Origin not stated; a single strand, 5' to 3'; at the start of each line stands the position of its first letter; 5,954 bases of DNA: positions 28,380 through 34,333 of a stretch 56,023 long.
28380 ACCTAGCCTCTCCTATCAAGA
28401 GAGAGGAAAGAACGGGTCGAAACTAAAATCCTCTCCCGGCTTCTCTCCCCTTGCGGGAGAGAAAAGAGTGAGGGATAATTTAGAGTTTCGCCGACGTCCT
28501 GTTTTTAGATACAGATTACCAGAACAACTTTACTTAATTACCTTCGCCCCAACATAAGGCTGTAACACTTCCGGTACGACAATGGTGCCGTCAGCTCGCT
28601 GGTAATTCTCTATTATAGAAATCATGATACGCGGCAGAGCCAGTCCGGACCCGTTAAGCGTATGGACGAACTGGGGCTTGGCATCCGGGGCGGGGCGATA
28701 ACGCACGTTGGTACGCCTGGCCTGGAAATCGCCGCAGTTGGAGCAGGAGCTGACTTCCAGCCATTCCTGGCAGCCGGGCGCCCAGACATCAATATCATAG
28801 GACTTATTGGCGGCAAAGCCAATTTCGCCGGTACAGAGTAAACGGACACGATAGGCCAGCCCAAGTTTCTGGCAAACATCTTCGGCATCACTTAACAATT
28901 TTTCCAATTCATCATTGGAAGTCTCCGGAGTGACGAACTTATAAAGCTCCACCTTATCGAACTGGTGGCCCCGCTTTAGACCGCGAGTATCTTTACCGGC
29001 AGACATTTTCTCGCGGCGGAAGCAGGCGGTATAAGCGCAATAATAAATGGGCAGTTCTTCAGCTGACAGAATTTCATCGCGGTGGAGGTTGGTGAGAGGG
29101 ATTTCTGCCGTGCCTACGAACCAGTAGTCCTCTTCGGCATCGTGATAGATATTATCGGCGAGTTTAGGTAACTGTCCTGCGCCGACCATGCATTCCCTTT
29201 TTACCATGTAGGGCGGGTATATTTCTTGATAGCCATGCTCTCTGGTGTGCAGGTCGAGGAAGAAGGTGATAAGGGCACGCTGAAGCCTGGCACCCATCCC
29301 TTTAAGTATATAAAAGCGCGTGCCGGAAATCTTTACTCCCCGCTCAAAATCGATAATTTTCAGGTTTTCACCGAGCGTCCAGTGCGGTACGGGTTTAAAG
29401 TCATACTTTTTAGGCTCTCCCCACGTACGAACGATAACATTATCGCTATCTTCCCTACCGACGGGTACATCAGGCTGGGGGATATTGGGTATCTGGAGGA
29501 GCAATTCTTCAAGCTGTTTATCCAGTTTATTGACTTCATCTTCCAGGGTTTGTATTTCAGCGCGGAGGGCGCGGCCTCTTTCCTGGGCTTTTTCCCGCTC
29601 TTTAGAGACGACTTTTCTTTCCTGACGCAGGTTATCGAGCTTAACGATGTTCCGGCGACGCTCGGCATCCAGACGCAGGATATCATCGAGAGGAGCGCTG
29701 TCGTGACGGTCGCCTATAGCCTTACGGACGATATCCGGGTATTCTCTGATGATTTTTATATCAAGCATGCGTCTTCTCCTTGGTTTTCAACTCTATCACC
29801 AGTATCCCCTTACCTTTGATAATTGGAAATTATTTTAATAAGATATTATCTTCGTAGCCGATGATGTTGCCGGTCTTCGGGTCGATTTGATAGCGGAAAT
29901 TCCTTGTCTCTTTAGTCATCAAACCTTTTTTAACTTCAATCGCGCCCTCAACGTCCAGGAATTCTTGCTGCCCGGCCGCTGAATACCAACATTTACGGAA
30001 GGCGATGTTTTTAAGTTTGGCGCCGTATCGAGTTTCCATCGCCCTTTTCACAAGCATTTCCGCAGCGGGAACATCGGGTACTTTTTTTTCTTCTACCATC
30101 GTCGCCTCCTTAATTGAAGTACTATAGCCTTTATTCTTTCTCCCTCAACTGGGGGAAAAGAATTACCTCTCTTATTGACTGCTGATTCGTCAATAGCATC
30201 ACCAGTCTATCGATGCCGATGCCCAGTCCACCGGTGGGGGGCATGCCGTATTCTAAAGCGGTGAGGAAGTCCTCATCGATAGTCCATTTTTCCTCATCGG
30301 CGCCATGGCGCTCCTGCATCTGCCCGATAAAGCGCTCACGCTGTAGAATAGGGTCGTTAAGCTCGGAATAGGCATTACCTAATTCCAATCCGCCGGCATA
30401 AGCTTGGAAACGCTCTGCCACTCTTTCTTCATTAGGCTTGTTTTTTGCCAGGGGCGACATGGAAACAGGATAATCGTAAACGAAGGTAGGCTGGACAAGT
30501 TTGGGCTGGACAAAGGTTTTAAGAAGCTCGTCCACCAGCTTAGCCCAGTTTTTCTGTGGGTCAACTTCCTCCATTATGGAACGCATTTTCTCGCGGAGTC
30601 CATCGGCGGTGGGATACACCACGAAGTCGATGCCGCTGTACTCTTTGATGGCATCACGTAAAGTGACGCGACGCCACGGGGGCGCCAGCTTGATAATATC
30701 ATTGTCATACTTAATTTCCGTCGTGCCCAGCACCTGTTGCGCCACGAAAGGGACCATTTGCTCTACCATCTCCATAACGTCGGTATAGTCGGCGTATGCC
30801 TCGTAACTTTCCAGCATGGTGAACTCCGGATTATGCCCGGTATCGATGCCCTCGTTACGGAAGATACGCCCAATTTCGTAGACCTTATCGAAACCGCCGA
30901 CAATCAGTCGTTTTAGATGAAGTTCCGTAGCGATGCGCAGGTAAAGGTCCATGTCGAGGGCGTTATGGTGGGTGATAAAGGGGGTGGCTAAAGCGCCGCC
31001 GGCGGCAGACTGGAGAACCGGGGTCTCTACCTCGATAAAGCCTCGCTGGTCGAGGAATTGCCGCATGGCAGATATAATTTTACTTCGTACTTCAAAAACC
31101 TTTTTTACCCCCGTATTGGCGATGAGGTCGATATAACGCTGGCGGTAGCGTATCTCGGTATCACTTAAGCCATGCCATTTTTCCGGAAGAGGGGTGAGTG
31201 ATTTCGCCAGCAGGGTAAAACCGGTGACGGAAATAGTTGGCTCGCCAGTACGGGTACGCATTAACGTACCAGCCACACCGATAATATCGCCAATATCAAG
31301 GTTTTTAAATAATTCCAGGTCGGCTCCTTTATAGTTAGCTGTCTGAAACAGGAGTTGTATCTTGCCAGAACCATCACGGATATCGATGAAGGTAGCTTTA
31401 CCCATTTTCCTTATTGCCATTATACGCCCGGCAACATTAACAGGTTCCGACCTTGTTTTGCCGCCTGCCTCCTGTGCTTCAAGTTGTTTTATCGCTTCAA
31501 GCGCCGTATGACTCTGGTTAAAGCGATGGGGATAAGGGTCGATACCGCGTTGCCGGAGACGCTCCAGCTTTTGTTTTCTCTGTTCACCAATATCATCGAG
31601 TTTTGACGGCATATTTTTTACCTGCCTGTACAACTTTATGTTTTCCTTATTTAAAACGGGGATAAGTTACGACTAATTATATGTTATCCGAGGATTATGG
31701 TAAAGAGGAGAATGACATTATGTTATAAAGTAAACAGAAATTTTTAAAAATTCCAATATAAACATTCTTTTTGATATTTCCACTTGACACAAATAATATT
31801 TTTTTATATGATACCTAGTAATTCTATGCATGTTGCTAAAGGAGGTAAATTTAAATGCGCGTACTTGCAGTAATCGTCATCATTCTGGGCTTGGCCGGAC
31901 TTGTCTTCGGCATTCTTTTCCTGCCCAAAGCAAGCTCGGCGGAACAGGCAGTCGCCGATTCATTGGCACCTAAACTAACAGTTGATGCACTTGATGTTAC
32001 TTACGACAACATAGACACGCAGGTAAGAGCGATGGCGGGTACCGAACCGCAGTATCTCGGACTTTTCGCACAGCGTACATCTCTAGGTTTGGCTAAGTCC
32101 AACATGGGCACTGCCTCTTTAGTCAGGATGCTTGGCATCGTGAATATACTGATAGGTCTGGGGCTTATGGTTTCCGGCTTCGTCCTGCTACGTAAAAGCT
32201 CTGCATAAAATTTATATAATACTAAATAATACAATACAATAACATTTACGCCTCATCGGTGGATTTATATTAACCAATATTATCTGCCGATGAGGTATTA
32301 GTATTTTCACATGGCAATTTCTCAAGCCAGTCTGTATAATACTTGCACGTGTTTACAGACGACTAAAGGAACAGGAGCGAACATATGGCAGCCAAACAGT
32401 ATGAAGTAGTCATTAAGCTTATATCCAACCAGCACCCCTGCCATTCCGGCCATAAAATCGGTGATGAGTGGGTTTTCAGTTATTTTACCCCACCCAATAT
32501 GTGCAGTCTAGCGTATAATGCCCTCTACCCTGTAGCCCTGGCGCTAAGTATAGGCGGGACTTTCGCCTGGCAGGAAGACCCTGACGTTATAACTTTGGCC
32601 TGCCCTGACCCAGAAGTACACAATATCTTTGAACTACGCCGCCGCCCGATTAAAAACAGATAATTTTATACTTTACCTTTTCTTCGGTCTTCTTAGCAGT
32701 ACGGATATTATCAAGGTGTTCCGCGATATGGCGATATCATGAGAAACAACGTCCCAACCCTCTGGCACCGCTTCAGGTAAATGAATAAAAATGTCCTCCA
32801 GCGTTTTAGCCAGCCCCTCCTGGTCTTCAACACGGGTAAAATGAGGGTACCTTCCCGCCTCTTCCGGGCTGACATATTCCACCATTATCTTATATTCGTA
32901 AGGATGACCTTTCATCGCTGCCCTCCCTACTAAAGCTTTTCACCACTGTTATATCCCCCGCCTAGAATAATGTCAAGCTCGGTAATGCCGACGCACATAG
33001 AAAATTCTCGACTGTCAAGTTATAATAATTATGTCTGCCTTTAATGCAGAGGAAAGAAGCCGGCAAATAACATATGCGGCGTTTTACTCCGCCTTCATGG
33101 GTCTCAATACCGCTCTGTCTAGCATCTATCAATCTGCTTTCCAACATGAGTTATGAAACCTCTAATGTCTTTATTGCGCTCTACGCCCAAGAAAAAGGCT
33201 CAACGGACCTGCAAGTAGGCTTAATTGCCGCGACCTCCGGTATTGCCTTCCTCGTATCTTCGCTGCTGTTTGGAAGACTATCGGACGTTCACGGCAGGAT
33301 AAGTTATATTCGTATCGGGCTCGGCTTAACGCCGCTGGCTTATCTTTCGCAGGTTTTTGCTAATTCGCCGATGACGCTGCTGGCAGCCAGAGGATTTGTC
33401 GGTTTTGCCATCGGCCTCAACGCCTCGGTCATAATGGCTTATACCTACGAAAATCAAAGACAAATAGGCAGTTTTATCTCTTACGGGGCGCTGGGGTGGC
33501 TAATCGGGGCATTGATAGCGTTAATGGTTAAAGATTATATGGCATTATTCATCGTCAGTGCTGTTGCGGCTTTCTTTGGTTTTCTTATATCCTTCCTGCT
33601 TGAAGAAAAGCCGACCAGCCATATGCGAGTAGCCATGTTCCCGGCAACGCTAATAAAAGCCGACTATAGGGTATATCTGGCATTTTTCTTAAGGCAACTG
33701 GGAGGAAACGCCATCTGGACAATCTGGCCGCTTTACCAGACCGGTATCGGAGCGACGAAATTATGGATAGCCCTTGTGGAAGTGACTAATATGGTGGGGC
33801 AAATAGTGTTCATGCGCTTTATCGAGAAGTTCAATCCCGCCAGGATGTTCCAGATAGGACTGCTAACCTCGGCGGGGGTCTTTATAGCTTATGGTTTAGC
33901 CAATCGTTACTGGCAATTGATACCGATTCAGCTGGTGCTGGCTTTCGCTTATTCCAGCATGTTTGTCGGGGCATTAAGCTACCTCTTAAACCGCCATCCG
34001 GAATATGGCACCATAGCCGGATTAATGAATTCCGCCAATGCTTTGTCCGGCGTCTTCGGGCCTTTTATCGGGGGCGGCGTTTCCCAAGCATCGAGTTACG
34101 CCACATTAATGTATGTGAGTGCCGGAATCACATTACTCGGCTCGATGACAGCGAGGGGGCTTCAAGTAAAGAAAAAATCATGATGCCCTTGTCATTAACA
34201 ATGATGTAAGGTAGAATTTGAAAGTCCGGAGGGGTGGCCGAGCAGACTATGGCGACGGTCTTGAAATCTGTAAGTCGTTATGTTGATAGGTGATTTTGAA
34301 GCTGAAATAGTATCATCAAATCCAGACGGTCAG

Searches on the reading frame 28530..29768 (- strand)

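Call 69: search_protein_families(library=pfam, proteins=[window:28530-29768:-])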
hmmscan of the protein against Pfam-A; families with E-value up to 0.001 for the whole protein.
window:28530-29768:- (412 aa): 2 families
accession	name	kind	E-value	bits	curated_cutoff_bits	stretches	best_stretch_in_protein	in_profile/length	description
PF00587.30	tRNA-synt_2b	-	2.3e-38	132.5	29.3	1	210-389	6-179/179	tRNA synthetase class II core domain (G, H, P, S and T)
PF02403.27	Seryl_tRNA_N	-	3.2e-19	69.6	28.2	1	1-97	1-108/108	Seryl-tRNA synthetase N-terminal domain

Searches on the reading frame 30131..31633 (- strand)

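Call 69: search_protein_families(library=pfam, proteins=[window:30131-31633:-])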
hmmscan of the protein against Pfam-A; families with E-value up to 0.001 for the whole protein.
window:30131-31633:- (500 aa): 3 families
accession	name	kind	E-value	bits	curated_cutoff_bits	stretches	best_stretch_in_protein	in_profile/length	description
PF00152.25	tRNA-synt_2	-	3.6e-94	315.7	25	1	159-496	2-307/308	tRNA synthetases class II (D, K and N)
PF01336.31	tRNA_anti-codon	-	1.6e-17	63.6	27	1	65-142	1-75/75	OB-fold nucleic acid binding domain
PF01409.25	tRNA-synt_2d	-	1.5e-05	25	19.8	0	250-311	104-164/246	tRNA synthetases class II core domain (F)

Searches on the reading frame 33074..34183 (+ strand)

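Call 7: search_protein_families(library=pfam, proteins=[window:33074-34183:+])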
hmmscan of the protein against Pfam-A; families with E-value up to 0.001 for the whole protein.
window:33074-34183:+ (369 aa): 1 family
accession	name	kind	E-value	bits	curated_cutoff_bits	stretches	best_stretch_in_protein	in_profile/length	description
PF07690.21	MFS_1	-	1.6e-28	100.1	33.4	2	17-182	2-179/347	Major Facilitator Superfamily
